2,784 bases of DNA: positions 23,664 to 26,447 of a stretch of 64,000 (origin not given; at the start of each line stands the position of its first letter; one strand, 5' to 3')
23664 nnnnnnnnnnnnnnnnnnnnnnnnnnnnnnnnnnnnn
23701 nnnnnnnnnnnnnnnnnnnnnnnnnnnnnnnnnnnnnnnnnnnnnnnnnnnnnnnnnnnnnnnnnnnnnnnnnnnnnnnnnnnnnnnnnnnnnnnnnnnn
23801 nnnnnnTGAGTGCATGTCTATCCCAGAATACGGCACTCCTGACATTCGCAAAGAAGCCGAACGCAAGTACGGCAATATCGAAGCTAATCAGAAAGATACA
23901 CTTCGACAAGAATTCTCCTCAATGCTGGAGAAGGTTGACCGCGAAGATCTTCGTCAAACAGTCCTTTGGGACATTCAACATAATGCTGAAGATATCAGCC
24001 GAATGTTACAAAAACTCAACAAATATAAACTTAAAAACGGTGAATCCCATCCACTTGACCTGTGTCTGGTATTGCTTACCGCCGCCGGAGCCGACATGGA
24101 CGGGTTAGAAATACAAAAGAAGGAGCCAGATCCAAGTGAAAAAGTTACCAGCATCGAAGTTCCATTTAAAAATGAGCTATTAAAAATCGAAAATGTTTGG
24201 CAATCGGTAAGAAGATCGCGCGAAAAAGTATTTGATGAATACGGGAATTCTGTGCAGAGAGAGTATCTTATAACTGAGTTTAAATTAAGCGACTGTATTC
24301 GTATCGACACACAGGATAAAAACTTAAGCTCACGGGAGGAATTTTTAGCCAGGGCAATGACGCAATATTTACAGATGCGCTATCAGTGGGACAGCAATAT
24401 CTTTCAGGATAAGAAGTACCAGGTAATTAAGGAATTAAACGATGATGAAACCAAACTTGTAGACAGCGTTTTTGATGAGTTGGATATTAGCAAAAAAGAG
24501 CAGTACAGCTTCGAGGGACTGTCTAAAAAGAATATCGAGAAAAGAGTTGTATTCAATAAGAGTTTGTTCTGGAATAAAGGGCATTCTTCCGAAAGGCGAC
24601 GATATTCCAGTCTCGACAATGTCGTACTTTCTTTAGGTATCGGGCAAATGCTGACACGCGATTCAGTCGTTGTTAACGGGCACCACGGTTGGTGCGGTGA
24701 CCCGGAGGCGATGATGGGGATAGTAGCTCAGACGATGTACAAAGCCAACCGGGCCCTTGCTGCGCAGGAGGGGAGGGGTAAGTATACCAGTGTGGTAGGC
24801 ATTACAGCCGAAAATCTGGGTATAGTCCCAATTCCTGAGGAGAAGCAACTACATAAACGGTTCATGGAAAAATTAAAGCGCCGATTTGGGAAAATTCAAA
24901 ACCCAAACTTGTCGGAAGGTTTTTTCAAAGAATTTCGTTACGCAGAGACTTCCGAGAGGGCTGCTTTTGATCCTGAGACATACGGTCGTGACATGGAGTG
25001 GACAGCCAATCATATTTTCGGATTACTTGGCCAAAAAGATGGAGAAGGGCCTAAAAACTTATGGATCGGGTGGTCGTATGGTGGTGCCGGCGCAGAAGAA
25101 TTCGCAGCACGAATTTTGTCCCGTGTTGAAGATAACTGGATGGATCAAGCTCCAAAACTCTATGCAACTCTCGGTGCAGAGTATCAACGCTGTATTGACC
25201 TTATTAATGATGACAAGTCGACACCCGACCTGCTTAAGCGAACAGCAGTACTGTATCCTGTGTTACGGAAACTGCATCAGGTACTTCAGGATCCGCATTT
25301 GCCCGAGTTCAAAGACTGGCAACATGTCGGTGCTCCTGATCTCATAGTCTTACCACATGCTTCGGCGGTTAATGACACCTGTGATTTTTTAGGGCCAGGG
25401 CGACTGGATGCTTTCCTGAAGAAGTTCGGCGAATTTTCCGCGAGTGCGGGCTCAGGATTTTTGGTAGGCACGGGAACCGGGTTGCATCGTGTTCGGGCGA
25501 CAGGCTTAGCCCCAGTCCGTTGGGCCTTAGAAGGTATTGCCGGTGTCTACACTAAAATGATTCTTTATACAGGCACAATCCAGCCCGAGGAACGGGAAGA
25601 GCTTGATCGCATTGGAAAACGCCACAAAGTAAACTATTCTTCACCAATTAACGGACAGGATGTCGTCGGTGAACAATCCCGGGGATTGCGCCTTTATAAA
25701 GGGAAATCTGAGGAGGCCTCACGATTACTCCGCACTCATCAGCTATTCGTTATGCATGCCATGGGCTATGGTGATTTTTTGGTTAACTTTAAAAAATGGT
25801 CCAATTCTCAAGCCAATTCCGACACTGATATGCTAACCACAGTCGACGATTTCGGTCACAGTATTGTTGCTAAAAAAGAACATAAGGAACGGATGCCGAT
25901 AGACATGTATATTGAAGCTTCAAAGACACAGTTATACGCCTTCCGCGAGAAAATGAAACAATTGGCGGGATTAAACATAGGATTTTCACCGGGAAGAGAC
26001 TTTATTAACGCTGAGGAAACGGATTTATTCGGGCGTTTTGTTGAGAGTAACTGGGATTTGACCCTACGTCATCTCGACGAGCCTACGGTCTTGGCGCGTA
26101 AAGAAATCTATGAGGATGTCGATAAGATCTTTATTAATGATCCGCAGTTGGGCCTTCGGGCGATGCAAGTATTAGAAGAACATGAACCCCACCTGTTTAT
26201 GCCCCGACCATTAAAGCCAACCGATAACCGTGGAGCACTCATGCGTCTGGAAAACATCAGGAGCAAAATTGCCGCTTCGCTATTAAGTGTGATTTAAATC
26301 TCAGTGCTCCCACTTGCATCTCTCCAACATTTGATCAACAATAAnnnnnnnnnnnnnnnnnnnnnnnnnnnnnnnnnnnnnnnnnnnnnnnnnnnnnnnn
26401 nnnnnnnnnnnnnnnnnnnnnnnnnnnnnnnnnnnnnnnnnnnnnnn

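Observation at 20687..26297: Divergent pair of giant ORFans (905 and 827 aa) bracketing a DUF4258 toxin-like gene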

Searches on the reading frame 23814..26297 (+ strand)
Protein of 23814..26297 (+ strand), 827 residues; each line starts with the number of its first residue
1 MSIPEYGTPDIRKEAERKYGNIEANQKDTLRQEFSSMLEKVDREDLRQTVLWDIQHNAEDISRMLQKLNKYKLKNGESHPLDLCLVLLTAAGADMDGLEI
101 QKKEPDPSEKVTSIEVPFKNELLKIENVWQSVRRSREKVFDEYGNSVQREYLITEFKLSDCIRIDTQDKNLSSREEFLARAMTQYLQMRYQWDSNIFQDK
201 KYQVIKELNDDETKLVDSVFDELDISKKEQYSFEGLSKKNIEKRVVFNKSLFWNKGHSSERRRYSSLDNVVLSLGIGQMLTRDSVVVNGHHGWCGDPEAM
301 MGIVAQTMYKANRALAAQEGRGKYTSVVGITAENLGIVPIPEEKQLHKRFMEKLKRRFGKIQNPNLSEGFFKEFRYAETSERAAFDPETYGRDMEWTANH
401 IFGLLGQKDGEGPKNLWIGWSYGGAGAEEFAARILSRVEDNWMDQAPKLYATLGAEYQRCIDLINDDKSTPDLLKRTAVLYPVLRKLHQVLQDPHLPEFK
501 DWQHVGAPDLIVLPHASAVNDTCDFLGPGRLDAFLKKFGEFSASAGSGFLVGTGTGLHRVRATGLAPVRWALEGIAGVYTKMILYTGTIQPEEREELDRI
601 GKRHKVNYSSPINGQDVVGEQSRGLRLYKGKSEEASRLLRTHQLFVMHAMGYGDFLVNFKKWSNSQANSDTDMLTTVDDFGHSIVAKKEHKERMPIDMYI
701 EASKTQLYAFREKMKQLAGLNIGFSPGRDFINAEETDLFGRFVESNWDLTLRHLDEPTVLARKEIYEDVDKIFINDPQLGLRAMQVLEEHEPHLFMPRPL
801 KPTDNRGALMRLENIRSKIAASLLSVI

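Call 3: search_protein_families(library=pfam, proteins=[window:23814-26297:+], max_evalue=1)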
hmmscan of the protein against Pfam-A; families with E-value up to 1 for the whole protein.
window:23814-26297:+ (827 aa): 1 family
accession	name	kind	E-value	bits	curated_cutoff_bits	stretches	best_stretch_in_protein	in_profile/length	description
PF07560.16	DUF1539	-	0.014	15.9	23.8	1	448-498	32-83/126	Domain of Unknown Function (DUF1539)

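Call 4: search_protein_families(library=ncbifam, proteins=[window:23814-26297:+], max_evalue=1)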
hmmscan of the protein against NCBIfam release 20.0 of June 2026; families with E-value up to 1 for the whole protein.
window:23814-26297:+ (827 aa): 0 families

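Call 7: search_solved_structures(query=window:23814-26297:+, max_evalue=1)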
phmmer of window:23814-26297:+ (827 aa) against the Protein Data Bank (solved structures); distinct sequences matched with E-value up to 1: 0.

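Call 9: find_homologous_proteins(query=window:23814-26297:+, max_evalue=0.001)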
Query window:23814-26297:+ (827 aa): 2 proteins with E <= 0.001 among 8000 candidates.
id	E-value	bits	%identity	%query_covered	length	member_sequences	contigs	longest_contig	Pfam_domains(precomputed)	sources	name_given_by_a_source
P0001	0.0e+0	1903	100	100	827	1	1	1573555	-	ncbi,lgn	-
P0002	3.9e-225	768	46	97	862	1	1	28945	-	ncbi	-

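Call 11: find_encoding_contigs(protein=P0002, flank=10000)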
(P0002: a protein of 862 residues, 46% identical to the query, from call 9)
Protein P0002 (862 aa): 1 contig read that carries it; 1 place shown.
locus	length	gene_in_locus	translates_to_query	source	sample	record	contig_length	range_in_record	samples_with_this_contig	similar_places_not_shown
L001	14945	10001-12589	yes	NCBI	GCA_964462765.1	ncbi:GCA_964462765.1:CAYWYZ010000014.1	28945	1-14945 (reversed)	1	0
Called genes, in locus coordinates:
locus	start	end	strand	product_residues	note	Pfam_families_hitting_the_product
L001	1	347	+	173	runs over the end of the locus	PF01050:MannoseP_isomer (faint)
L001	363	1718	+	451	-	PF02878:PGM_PMM_I, PF02879:PGM_PMM_II, PF02880:PGM_PMM_III, PF00408:PGM_PMM_IV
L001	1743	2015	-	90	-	PF12728:HTH_17, PF13411:MerR_1 (weak), PF00376:MerR (weak)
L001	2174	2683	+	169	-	PF06114:Peptidase_M78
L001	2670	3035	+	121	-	-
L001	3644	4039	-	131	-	PF16320:Ribosomal_L12_N, PF00542:Ribosomal_L12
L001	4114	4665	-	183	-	PF00466:Ribosomal_L10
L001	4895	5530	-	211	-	-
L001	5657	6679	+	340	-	PF01336:tRNA_anti-codon (weak), PF01966:HD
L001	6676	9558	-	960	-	-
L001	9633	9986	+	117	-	-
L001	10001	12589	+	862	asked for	-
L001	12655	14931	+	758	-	PF01326:PPDK_N, PF00391:PEP-utilizers, PF02896:PEP-utilizers_C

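Call 13: find_encoding_contigs(protein=P0001, flank=10000, max_places=3)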
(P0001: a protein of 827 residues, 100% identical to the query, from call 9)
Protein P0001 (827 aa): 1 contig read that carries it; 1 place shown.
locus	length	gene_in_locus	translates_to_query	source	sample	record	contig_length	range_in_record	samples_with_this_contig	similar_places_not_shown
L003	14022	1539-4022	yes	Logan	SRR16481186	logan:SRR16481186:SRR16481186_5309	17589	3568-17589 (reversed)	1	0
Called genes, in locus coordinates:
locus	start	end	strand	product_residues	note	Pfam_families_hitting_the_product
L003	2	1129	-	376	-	?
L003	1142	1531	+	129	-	-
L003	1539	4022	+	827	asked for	-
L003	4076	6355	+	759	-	PF01326:PPDK_N, PF00391:PEP-utilizers, PF02896:PEP-utilizers_C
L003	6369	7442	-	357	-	-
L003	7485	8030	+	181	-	-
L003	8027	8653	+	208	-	PF07987:DUF1775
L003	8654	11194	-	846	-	PF00690:Cation_ATPase_N, PF00122:E1-E2_ATPase, PF00702:Hydrolase, PF13246:Cation_ATPase, PF00689:Cation_ATPase_C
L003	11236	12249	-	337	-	-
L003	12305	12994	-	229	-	-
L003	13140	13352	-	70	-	-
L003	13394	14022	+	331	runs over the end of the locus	-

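Call 30: search_protein_families(library=pfam, proteins=[L001:6676-9558:-, L001:10001-12589:+], max_evalue=0.1)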
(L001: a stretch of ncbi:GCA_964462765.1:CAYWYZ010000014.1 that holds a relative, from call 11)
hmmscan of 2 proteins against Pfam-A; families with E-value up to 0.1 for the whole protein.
L001:6676-9558:- (960 aa): 1 family
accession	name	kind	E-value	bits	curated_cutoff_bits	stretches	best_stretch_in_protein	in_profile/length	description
PF06315.17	AceK_kinase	-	0.032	14.2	29.3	0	235-285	190-240/256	Isocitrate dehydrogenase kinase/phosphatase (AceK) kinase domain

L001:10001-12589:+ (862 aa): 2 families
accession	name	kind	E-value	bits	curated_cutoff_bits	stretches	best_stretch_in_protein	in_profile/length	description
PF09474.15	Type_III_YscX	-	0.044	14.5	25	0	353-414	21-81/119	Type III secretion system YscX (type_III_YscX)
PF03686.19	UPF0146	-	0.065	13.6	26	0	616-654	84-122/129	Uncharacterised protein family (UPF0146)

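Call 38: search_protein_families(library=padloc, proteins=[window:23814-26297:+, L001:6676-9558:-], max_evalue=0.1)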
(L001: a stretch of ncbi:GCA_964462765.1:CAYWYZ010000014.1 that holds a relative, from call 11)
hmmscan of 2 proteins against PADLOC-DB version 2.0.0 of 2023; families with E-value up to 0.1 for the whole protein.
window:23814-26297:+ (827 aa): 0 families

L001:6676-9558:- (960 aa): 0 families

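Call 39: search_protein_families(library=phrogs, proteins=[window:23814-26297:+, L001:6676-9558:-], max_evalue=0.1)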
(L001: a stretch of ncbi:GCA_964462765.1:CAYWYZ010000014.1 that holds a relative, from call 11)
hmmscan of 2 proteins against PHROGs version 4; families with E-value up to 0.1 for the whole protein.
window:23814-26297:+ (827 aa): 0 families

L001:6676-9558:- (960 aa): 0 families

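Call 41: predict_structure(alignment_id=A2)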
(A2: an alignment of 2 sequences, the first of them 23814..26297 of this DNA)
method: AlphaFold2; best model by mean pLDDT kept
length: 827 residues; sequences in the alignment: 2
mean_pLDDT: 34.3   pTM: 0.22
mean pLDDT of the five models: 34.3, 32.3, 31.4, 31.4, 29.4
residues with pLDDT >= 90: 0; 70-90: 15; 50-70: 98; < 50: 714
segments of 3 or more residues with pLDDT < 50: 1-132, 138-146, 154-206, 222-225, 231-450, 475-477, 482-484, 494-700, 721-755, 790-827
pLDDT, mean of each block of 10 residues (from residue 1): 25 32 36 38 36 38 35 35 36 27 24 27 32 51 51 44 32 35 30 29 47 54 50 36 27 23 24 26 29 25 28 30 26 23 29 32 25 22 26 30 27 30 29 38 43 52 63 49 50 42 32 26 25 33 28 23 23 25 22 28 22 21 25 28 22 23 24 23 23 42 65 61 29 30 28 48 71 75 60 33 31 35 31
secondary structure, 60 per line:
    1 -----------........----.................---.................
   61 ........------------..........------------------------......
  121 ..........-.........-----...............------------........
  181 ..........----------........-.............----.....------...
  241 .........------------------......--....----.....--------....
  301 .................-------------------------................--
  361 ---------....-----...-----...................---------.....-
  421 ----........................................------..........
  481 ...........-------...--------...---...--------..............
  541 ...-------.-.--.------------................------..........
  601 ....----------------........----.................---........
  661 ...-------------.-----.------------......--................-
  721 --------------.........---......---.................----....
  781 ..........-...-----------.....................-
elements in order (helices of 4 or more, strands of 3 or more residues): H12-19 H24-40 H44-68 H81-90 H115-130 E132-140 E146-157 H173-190 E201-208 H210-222 H227-230 H238-249 H268-273 H276-279 E284-288 H297-317 H343-358 H370-373 H387-405 E415-419 H425-464 H471-491 E510-512 H527-543 H569-584 H591-604 H621-628 H633-649 H653-663 H696-701 H704-719 H735-743 H747-752 H756-772 H777-790 H806-826

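Call 42: search_protein_representatives(alignment_id=A2)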
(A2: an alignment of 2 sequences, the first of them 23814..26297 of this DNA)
Query: 2 sequences, 871 profile positions. Proteins with E-value up to 0.001 (for the whole library): 8; up to 1e-10: 4; up to 1e-30: 4. The best 8 are listed.
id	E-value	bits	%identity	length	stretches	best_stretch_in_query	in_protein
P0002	0.0e+00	1779.3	-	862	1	1-871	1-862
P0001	0.0e+00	1683.5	-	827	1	5-867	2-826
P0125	1.1e-73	265.0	-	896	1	53-837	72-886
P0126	2.4e-48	181.1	-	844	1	54-793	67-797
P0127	5.3e-09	51.0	-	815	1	147-641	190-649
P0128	8.9e-09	50.2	-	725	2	46-332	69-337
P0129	2.5e-04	35.5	-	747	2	63-216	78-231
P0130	2.6e-04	35.4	-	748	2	40-323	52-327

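Call 46: search_solved_structures(query=A4, max_evalue=10, show_alignments=3)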
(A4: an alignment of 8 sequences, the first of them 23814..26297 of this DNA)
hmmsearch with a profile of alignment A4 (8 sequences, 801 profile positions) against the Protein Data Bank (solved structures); distinct sequences matched with E-value up to 10: 7.
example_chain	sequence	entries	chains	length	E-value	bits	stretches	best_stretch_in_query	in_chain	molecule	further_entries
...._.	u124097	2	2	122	1.9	10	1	290-348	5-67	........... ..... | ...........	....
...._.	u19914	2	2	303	1.9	9.9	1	62-111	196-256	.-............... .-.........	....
2ofp_A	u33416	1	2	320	2.1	9.8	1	62-111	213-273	Ketopantoate reductase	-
8ytw_A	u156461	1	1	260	2.4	9.6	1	450-471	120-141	Dienelactone hydrolase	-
3iup_A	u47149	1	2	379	2.4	9.6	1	418-484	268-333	Putative NADPH:quinone oxidoreductase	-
8ytz_A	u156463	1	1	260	2.6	9.5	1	450-471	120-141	Dienelactone hydrolase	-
9iw9_A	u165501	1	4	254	4.7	8.7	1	449-471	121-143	KbPETase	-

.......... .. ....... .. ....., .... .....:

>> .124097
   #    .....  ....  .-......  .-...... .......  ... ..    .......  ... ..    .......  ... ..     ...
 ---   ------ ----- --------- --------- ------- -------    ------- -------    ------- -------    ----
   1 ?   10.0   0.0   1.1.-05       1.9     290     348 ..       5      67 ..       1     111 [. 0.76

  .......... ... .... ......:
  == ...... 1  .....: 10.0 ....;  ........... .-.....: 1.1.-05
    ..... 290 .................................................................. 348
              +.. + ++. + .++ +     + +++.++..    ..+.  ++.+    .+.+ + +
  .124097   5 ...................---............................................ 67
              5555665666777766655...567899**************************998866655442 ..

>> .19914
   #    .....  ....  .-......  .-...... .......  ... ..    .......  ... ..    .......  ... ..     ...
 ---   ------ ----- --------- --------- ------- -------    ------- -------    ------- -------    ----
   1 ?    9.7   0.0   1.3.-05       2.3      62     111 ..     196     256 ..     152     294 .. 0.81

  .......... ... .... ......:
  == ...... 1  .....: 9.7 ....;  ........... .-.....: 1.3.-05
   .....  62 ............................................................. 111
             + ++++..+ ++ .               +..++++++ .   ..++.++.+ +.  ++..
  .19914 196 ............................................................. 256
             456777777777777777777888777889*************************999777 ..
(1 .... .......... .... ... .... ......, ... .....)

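Call 47: search_protein_families(library=pfam, alignment_id=A4, max_evalue=1)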
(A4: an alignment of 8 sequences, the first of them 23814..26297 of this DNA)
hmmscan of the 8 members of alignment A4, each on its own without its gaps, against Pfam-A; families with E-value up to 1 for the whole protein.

A. member 1, window:23814-26297:+ (827 aa): 1 family
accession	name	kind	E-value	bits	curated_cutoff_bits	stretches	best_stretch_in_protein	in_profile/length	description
PF07560.16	DUF1539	-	0.014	15.9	23.8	1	448-498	32-83/126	Domain of Unknown Function (DUF1539)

B. families by the number of members that match (of 8 scanned): 5 families
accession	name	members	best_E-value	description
PF03997.17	VPS28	1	0.0062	VPS28 protein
PF07560.16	DUF1539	1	0.014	Domain of Unknown Function (DUF1539)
PF09474.15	Type_III_YscX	1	0.044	Type III secretion system YscX (type_III_YscX)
PF03686.19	UPF0146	1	0.065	Uncharacterised protein family (UPF0146)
PF12687.12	DUF3801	1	0.33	Protein of unknown function (DUF3801)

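Call 48: find_encoding_contigs(protein=P0125, flank=10000, max_places=3)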
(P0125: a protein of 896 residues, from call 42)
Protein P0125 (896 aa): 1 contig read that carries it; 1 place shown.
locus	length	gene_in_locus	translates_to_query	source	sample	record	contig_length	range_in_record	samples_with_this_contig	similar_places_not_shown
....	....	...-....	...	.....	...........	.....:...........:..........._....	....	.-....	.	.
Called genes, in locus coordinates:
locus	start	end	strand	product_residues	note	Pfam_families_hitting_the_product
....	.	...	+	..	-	?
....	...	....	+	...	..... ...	-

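Call 49: find_encoding_contigs(protein=P0126, flank=10000, max_places=3)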
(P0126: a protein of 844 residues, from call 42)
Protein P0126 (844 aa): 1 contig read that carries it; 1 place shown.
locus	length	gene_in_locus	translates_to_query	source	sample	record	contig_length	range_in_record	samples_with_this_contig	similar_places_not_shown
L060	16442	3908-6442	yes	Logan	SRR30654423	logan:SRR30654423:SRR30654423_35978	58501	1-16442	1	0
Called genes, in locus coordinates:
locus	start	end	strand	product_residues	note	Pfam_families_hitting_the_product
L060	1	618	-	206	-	?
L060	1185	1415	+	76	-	-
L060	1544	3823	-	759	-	PF01326:PPDK_N, PF00391:PEP-utilizers, PF02896:PEP-utilizers_C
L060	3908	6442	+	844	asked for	-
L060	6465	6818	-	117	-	-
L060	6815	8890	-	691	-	-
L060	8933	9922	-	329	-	PF01336:tRNA_anti-codon, PF01966:HD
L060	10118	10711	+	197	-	PF00466:Ribosomal_L10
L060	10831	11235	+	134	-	PF16320:Ribosomal_L12_N, PF00542:Ribosomal_L12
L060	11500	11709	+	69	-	PF12728:HTH_17, PF13411:MerR_1, PF00376:MerR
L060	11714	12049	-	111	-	-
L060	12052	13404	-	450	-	PF02878:PGM_PMM_I, PF02879:PGM_PMM_II, PF02880:PGM_PMM_III, PF00408:PGM_PMM_IV (weak)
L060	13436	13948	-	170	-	-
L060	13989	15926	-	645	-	PF00512:HisKA, PF02518:HATPase_c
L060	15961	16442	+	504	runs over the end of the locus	-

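Call 50: find_encoding_contigs(protein=P0129, flank=10000, max_places=3)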
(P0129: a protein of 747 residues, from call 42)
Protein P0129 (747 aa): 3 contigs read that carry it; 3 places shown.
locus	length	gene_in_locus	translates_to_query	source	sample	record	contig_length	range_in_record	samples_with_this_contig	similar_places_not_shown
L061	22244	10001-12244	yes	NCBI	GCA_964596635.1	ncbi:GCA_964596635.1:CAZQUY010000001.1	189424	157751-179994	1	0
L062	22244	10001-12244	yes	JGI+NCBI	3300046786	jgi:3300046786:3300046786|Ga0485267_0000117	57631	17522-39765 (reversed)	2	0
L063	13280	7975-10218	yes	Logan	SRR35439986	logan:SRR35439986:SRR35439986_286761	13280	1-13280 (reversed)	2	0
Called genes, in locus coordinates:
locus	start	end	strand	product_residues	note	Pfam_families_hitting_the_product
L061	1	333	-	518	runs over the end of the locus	PF00370:FGGY_N, PF02782:FGGY_C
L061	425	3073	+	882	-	-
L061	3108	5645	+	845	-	-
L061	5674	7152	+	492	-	PF13231:PMT_2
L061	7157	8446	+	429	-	PF03023:MurJ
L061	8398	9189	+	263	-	PF13641:Glyco_tranf_2_3, PF00535:Glycos_transf_2, PF10111:Glyco_tranf_2_2 (weak), PF13632:Glyco_trans_2_3 (weak)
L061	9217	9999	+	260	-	PF00535:Glycos_transf_2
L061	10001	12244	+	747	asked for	-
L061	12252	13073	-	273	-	PF03059:NAS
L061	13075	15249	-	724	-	PF00755:Carn_acyltransf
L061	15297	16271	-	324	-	PF01370:Epimerase, PF04321:RmlD_sub_bind, PF16363:GDP_Man_Dehyd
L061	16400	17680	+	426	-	PF01943:Polysacc_synt, PF13440:Polysacc_synt_3 (weak)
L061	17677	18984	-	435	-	PF13231:PMT_2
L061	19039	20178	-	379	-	PF03816:LytR_cpsA_psr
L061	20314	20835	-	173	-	-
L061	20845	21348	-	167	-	-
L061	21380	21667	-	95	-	-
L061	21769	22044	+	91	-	-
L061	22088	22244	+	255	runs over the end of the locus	PF00376:MerR, PF13411:MerR_1, PF07739:TipAS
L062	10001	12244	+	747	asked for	-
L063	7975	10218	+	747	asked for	-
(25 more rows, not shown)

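Call 72: find_encoding_contigs(protein=P0127, flank=10000, max_places=2)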
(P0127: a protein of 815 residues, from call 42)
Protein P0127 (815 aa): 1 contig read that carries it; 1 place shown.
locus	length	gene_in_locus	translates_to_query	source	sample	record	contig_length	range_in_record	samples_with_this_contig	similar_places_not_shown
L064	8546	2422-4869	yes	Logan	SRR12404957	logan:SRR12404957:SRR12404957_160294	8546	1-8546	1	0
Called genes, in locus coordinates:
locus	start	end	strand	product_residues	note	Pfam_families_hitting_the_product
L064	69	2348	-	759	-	PF01326:PPDK_N, PF00391:PEP-utilizers, PF02896:PEP-utilizers_C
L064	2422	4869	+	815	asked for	-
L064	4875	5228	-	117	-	-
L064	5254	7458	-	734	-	-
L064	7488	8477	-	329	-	PF01336:tRNA_anti-codon, PF01966:HD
